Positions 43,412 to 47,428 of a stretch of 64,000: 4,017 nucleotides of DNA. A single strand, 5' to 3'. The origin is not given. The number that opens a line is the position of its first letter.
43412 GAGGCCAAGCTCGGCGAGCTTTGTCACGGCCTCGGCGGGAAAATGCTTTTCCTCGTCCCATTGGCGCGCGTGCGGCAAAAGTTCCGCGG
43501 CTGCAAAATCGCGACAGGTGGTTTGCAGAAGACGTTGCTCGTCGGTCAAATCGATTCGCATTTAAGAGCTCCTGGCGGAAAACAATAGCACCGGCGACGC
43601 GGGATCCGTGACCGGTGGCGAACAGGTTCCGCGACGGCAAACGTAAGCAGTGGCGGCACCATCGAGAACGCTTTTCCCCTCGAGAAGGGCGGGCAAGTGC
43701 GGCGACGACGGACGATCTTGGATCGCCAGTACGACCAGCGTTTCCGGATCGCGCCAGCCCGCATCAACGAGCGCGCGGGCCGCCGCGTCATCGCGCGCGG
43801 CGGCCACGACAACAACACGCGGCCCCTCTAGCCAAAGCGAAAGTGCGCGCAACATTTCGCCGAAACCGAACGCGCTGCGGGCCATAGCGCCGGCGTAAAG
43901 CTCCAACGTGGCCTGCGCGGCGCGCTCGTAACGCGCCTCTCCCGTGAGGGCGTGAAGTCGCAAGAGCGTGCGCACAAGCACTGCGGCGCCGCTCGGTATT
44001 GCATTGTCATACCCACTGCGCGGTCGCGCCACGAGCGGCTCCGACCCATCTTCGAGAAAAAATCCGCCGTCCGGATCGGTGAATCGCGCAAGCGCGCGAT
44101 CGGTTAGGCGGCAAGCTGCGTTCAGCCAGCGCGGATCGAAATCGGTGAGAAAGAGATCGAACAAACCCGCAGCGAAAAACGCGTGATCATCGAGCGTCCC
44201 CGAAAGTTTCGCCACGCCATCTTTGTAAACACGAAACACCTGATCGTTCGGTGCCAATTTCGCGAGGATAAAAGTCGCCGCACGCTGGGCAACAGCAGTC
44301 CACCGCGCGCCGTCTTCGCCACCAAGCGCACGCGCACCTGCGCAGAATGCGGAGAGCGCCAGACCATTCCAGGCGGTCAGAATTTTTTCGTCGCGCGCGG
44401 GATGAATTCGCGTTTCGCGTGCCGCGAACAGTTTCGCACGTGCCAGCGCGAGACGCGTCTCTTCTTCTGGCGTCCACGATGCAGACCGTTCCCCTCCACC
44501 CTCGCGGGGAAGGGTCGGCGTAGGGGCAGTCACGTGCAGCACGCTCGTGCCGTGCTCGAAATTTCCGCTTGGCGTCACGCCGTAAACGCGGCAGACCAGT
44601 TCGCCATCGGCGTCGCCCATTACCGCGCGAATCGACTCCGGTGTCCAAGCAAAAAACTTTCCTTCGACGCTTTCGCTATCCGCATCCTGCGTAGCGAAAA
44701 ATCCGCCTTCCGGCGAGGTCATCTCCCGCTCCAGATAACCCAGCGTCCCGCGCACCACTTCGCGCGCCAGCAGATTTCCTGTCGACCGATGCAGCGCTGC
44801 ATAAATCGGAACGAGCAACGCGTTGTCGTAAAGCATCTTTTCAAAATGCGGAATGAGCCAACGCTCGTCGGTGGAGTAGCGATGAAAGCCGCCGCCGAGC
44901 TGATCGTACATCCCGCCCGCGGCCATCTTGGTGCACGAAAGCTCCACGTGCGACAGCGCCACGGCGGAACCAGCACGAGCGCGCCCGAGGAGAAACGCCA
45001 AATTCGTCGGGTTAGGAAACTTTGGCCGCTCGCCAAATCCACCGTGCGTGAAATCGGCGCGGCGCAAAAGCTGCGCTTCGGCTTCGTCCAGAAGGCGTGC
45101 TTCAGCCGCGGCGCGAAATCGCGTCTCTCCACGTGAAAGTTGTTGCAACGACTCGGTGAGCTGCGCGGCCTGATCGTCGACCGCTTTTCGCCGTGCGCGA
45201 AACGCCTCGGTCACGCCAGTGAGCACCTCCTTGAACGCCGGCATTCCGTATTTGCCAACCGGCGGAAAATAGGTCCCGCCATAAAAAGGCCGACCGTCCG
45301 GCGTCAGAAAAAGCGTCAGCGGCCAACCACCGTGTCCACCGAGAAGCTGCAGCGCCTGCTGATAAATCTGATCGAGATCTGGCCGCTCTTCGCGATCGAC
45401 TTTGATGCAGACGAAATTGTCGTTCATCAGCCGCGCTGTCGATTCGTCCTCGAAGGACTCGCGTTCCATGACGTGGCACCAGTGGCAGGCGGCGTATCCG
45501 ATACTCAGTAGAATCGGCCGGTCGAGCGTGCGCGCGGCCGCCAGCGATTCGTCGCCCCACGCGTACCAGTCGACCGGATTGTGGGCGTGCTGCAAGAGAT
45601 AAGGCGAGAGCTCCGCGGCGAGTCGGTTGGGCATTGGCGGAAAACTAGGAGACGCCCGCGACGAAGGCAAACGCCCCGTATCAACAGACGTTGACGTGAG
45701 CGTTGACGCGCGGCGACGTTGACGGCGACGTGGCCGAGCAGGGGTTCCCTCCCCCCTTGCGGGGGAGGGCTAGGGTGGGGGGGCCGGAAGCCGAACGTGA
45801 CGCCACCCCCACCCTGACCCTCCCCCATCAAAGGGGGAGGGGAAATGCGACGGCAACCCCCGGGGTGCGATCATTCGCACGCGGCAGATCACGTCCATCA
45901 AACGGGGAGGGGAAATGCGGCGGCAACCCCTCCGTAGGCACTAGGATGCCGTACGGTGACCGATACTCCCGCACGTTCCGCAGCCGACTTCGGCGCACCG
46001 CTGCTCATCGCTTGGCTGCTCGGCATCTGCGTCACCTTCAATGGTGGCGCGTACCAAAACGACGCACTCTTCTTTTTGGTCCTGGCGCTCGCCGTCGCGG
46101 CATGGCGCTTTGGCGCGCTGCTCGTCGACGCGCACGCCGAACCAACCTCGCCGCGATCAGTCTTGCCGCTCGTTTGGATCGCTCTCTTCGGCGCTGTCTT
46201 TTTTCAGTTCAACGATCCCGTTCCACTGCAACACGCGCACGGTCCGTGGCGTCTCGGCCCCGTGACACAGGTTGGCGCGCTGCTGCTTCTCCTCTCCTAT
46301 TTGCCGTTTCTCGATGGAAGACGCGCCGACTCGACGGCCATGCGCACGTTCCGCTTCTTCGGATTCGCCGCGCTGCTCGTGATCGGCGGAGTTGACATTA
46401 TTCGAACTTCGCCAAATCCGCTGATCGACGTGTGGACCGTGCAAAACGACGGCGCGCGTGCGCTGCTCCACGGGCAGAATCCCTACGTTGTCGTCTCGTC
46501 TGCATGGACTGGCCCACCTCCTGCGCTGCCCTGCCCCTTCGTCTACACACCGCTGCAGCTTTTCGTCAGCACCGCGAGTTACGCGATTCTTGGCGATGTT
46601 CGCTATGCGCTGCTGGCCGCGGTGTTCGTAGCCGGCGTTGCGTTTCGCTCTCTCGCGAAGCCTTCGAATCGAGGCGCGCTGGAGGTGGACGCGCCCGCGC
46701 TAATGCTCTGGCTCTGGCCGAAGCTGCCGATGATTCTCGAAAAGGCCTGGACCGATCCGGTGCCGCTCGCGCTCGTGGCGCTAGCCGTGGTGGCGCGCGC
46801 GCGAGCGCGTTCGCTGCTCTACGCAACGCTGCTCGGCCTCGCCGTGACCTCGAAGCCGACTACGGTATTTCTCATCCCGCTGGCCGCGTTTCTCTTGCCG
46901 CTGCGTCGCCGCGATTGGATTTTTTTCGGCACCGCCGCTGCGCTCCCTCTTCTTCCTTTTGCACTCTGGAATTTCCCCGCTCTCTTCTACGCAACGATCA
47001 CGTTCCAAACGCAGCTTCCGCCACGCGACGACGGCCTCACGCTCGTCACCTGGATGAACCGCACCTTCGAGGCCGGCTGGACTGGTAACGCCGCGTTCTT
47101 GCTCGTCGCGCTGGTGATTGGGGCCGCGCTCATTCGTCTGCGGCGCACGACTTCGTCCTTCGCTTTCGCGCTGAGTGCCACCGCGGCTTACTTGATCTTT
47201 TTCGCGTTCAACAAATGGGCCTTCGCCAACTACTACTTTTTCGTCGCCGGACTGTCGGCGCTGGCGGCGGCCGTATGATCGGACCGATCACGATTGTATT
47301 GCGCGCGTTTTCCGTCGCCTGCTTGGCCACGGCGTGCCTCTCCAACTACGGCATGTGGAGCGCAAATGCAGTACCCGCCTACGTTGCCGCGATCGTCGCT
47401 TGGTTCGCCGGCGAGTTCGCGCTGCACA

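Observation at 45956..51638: Four tandem paralogs of a GT-C-like polytopic membrane protein with PIG-M/GT87-like motifs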

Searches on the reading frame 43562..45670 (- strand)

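Call 9: search_protein_families(library=pfam, proteins=[window:43562-45670:-], max_evalue=0.001)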
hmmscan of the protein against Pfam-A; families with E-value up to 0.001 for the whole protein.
window:43562-45670:- (702 aa): 2 families
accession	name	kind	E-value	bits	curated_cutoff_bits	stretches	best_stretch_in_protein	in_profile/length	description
PF03190.21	Thioredox_DsbH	-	3.4e-74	248.7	27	1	15-176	2-163/163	Protein of unknown function, DUF255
PF13899.12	Thioredoxin_7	-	5.1e-12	46.2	27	1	34-124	1-83/83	Thioredoxin-like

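Call 29: search_protein_families(library=ncbifam, proteins=[window:43562-45670:-], max_evalue=0.001)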
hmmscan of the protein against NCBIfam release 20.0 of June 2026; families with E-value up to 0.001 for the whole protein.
window:43562-45670:- (702 aa): 1 family
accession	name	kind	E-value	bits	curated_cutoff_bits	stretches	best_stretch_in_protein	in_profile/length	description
NF045694.1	seleno_TsoB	exception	5.6e-06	24.7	805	1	32-126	456-547/572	rhodanese/DsbD fusion-like selenoprotein TsoB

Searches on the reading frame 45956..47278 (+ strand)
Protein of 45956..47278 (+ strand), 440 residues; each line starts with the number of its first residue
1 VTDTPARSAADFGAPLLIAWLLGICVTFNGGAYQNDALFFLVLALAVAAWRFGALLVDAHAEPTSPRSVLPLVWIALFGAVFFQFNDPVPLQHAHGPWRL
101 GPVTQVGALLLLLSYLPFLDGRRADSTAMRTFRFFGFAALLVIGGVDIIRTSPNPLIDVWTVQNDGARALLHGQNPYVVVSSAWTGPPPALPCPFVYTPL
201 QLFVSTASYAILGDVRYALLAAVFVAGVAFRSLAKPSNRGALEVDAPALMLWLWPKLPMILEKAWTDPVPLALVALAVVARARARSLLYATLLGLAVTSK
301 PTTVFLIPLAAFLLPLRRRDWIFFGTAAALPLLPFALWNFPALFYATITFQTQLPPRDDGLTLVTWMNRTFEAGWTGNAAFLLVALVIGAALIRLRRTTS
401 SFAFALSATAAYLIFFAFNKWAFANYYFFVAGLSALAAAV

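Call 3: search_protein_families(library=pfam, proteins=[window:45956-47278:+], max_evalue=10)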
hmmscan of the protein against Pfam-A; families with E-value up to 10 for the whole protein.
window:45956-47278:+ (440 aa): 2 families
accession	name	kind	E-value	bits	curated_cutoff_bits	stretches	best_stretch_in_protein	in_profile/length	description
PF19857.4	DUF6332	-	0.081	13.9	25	1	215-243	14-42/85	Family of unknown function (DUF6332)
PF05313.17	Pox_P21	-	0.33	11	27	1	269-316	50-98/189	Poxvirus P21 membrane protein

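Call 4: search_protein_families(library=ncbifam, proteins=[window:45956-47278:+], max_evalue=10)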
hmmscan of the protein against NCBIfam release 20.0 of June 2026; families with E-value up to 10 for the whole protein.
window:45956-47278:+ (440 aa): 0 families

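Call 10: search_solved_structures(query=A1, max_evalue=10, show_alignments=2)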
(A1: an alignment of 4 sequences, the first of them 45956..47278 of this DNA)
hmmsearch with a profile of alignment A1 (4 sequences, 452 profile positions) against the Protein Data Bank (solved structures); distinct sequences matched with E-value up to 10: 0.

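Call 11: find_homologous_proteins(query=A1, max_evalue=0.001)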
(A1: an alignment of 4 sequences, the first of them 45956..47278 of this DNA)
Query A1 (4 sequences) (440 aa, profile of the alignment): 20 proteins with E <= 0.001 among 8000 candidates.
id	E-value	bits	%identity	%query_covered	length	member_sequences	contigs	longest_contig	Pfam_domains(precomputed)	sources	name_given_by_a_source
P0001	1.4e-206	705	100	100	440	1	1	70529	-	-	-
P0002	1.9e-166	573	29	81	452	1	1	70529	-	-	-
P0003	2.7e-98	348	37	95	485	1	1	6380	-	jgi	jgi:hypothetical protein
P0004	1.1e-96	343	39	95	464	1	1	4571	-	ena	-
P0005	5.1e-95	337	44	95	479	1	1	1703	-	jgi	jgi:hypothetical protein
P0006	2.8e-83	298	46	71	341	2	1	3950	-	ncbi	-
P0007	3.1e-51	193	34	96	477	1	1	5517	-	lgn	-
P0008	3.2e-48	183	37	67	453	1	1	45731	-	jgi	jgi:hypothetical protein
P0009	5.7e-44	169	34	68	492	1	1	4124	-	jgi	jgi:hypothetical protein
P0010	3.2e-42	163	31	80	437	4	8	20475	-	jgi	jgi:hypothetical protein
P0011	3.3e-41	160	37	65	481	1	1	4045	-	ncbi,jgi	jgi:hypothetical protein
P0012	1.5e-40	158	35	66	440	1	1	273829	-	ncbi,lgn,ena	-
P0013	1.5e-38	151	37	65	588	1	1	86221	-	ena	-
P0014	3.6e-38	150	32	67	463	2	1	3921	-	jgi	jgi:hypothetical protein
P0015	3.8e-37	146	35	67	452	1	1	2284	-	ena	-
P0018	3.2e-30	123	32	67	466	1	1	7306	PF09594.17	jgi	jgi:Glycosyltransferase family 87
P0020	1.8e-20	91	31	48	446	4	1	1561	-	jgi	jgi:hypothetical protein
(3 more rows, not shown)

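Call 22: list_cluster_members(proteins=[P0012, P0011, P0006, P0018, P0021, P0023])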
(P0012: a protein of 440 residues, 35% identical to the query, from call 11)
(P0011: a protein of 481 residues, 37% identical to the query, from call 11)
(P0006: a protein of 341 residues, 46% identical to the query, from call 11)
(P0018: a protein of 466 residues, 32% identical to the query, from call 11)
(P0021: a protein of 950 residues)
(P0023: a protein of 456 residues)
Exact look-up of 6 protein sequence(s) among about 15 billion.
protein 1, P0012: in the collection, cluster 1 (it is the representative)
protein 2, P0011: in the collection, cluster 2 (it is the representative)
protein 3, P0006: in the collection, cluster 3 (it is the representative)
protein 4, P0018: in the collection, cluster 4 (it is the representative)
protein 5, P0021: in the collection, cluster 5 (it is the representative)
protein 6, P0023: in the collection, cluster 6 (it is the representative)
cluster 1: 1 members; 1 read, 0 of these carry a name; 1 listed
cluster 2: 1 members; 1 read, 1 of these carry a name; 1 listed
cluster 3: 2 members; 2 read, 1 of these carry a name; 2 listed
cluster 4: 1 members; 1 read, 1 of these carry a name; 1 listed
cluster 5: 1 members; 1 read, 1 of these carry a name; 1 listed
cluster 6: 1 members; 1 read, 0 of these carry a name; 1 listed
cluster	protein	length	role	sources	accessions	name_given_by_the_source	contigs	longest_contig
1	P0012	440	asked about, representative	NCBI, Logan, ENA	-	-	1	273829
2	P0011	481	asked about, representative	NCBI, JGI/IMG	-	hypothetical protein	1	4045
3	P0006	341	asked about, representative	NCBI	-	-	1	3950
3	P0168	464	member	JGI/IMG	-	hypothetical protein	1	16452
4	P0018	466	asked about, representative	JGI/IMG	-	Glycosyltransferase family 87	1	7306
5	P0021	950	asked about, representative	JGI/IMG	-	hypothetical protein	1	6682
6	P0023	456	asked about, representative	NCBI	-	-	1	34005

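Call 27: search_solved_structures(query=P0018, max_evalue=10, show_alignments=3)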
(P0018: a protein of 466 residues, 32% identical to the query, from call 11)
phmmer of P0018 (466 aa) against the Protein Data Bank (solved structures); distinct sequences matched with E-value up to 10: 0.

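Call 28: search_protein_families(library=pfam, proteins=[P0018, P0020, P0013], max_evalue=0.1)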
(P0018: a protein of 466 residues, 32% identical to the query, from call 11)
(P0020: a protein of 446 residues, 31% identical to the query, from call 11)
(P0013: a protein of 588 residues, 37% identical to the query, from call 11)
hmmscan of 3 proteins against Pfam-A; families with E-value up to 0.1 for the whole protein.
P0018 (466 aa): 1 family
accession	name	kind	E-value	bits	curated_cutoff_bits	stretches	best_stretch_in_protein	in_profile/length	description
PF09594.16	GT87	-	2.6e-07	31.1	25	1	172-396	1-231/237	Glycosyltransferase family 87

P0020 (446 aa): 1 family
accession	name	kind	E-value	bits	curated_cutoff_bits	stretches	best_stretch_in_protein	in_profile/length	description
PF10233.14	Cg6151-P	-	0.032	14.9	29.2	1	96-143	63-111/113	Uncharacterized conserved protein CG6151-P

P0013 (588 aa): 1 family
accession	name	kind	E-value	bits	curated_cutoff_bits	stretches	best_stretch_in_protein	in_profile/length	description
PF05208.19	ALG3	-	0.0013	18.6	23.6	1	346-478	80-213/358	ALG3 protein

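Call 33: find_encoding_contigs(protein=P0001, flank=10000, max_places=3)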
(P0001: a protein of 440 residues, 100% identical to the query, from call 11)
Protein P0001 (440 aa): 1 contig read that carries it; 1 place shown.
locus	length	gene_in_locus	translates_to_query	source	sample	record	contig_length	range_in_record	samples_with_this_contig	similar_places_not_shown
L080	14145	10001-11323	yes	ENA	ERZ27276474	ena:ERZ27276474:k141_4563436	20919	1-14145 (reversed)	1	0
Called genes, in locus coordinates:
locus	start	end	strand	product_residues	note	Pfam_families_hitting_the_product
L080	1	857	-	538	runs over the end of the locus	-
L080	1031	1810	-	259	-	PF00378:ECH_1, PF16113:ECH_2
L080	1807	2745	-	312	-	PF00682:HMGL-like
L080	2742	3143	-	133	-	PF02310:B12-binding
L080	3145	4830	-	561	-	PF01642:MM_CoA_mutase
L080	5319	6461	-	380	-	PF02771:Acyl-CoA_dh_N, PF02770:Acyl-CoA_dh_M, PF00441:Acyl-CoA_dh_1, PF08028:Acyl-CoA_dh_2, PF21263:Acyl-CoA-dh_C (weak)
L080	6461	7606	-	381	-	PF02771:Acyl-CoA_dh_N, PF02770:Acyl-CoA_dh_M, PF00441:Acyl-CoA_dh_1, PF08028:Acyl-CoA_dh_2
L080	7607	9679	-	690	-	PF03190:Thioredox_DsbH, PF13899:Thioredoxin_7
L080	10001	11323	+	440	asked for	-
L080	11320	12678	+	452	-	-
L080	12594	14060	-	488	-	-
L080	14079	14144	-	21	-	?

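Call 53: find_encoding_contigs(protein=P0168, flank=10000, max_places=2)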
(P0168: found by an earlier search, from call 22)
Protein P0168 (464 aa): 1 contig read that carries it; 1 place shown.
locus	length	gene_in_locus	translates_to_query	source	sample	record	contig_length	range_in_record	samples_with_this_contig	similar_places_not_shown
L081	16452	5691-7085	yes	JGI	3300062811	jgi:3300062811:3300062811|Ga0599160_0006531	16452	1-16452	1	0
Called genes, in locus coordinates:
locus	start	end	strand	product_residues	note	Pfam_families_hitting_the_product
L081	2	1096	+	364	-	?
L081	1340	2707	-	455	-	PF07586:HXXSHH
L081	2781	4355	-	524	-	PF07626:PSD3, PF07637:PSD5, PF07631:PSD4, PF07627:PSCyt3, PF07624:PSD2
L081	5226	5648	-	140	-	PF13474:SnoaL_3, PF14534:DUF4440, PF12680:SnoaL_2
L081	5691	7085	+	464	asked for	-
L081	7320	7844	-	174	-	-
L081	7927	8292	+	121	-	-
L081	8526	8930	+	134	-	PF03692:CxxCxxCC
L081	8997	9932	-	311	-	-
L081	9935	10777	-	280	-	-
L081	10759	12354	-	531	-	-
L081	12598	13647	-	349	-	PF00756:Esterase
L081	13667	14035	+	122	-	-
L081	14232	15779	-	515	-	PF07586:HXXSHH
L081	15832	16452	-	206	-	?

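Call 54: find_encoding_contigs(protein=P0003, flank=10000, max_places=2)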
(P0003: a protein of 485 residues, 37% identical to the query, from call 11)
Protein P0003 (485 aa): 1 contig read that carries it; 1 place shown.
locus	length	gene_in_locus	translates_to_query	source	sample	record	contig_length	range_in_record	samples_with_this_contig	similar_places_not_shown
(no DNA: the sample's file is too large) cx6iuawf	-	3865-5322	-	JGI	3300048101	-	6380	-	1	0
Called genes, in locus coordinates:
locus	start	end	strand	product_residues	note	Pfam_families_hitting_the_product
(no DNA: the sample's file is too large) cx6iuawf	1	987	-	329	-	?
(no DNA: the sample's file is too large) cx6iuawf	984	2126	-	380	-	PF01073:3Beta_HSD (weak), PF01370:Epimerase, PF02719:Polysacc_synt_2, PF04321:RmlD_sub_bind, PF07993:NAD_binding_4 (faint), PF16363:GDP_Man_Dehyd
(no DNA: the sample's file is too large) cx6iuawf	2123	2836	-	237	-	PF00483:NTP_transferase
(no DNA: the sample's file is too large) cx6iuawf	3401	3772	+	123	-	-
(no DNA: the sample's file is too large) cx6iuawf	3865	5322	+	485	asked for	-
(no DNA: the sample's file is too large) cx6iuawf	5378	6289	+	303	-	PF13489:Methyltransf_23, PF07021:MetW (weak), PF13847:Methyltransf_31 (weak), PF08241:Methyltransf_11, PF08242:Methyltransf_12, PF13649:Methyltransf_25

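Call 70: search_protein_families(library=ncbifam, proteins=[P0018, P0012], max_evalue=0.01)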
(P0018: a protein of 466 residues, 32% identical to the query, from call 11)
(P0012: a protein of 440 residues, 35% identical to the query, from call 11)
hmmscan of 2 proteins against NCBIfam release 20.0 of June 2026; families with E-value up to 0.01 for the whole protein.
P0018 (466 aa): 0 families

P0012 (440 aa): 0 families
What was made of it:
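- Tried and rejected: Scans of A-D and of relatives gave no family (calls 4, 70).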
